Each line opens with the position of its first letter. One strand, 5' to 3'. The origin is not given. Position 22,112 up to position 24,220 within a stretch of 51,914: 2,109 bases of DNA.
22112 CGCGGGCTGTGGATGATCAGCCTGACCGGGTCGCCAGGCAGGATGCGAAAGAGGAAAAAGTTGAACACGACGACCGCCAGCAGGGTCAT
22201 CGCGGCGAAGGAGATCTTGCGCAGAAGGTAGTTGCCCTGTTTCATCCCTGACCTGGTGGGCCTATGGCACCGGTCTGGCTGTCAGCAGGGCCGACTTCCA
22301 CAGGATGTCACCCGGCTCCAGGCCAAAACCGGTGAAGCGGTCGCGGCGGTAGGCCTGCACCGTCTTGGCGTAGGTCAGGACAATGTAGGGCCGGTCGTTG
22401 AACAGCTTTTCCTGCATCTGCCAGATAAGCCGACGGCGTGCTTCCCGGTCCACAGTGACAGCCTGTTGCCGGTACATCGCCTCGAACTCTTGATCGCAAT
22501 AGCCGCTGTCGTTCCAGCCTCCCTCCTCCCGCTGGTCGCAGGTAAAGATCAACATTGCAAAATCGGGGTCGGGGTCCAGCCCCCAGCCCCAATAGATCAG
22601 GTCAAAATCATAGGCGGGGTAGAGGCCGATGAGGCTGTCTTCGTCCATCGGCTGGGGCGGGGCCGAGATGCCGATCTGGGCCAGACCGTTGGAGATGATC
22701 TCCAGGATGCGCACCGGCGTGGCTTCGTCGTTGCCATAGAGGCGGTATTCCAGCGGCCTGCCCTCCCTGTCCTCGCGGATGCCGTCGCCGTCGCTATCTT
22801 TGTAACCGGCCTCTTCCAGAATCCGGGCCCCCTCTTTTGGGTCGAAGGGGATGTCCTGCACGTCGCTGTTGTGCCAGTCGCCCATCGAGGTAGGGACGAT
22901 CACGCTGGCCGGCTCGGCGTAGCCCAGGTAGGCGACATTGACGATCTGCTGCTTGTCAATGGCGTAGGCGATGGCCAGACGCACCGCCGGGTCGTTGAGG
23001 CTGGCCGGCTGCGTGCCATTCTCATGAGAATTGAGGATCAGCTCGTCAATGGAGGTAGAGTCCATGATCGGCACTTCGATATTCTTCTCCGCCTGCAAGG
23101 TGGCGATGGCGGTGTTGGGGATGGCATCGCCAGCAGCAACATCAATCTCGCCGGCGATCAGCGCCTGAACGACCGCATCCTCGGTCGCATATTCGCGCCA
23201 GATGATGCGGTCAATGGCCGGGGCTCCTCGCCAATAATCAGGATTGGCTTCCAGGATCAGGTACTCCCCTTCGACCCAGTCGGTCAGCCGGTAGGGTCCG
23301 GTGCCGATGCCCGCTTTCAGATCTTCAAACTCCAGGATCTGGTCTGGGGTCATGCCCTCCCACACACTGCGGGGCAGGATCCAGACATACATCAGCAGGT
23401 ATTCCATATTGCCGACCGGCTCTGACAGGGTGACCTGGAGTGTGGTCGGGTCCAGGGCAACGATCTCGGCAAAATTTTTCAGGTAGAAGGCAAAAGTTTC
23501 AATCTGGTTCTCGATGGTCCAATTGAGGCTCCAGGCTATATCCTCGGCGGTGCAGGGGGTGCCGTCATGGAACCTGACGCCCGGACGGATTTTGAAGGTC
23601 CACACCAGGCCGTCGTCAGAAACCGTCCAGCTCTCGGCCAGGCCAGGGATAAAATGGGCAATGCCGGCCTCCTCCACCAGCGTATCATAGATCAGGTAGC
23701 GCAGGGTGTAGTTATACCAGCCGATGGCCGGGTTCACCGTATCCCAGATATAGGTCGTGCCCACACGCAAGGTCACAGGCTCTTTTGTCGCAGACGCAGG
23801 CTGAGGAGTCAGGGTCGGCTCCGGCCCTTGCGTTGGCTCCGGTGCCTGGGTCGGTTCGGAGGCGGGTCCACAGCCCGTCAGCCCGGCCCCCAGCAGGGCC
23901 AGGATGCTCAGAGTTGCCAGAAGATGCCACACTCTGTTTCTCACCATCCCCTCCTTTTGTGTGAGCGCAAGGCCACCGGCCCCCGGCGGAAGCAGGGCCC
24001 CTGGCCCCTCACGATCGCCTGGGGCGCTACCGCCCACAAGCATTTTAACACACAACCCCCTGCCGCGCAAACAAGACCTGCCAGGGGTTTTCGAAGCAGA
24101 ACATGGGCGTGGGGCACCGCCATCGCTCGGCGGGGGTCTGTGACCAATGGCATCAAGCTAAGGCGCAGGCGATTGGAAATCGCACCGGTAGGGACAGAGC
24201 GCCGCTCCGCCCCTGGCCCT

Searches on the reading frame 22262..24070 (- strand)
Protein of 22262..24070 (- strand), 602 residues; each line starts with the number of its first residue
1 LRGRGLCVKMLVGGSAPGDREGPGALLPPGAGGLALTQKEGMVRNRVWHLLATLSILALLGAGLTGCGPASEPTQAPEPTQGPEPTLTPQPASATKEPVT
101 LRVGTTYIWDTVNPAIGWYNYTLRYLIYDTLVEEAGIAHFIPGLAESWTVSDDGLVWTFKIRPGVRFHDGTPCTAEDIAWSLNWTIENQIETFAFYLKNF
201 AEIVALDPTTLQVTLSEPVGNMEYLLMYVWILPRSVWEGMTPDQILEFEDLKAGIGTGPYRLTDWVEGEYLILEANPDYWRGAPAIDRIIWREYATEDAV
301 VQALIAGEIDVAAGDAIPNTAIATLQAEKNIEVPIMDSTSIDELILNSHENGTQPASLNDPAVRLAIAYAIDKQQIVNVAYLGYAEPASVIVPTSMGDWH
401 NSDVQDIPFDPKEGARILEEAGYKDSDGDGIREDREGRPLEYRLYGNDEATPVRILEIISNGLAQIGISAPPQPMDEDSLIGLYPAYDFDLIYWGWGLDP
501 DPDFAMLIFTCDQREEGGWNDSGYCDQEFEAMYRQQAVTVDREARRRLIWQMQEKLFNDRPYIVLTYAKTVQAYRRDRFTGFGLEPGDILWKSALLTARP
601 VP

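Call 12: search_protein_families(library=pfam, proteins=[window:22262-24070:-], max_evalue=0.0001)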
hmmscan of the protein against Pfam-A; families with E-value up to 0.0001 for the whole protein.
window:22262-24070:- (602 aa): 1 family
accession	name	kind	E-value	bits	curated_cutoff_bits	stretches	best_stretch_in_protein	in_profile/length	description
PF00496.27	SBP_bac_5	-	8e-90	302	32.4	1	140-509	2-360/368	Bacterial extracellular solute-binding proteins, family 5 Middle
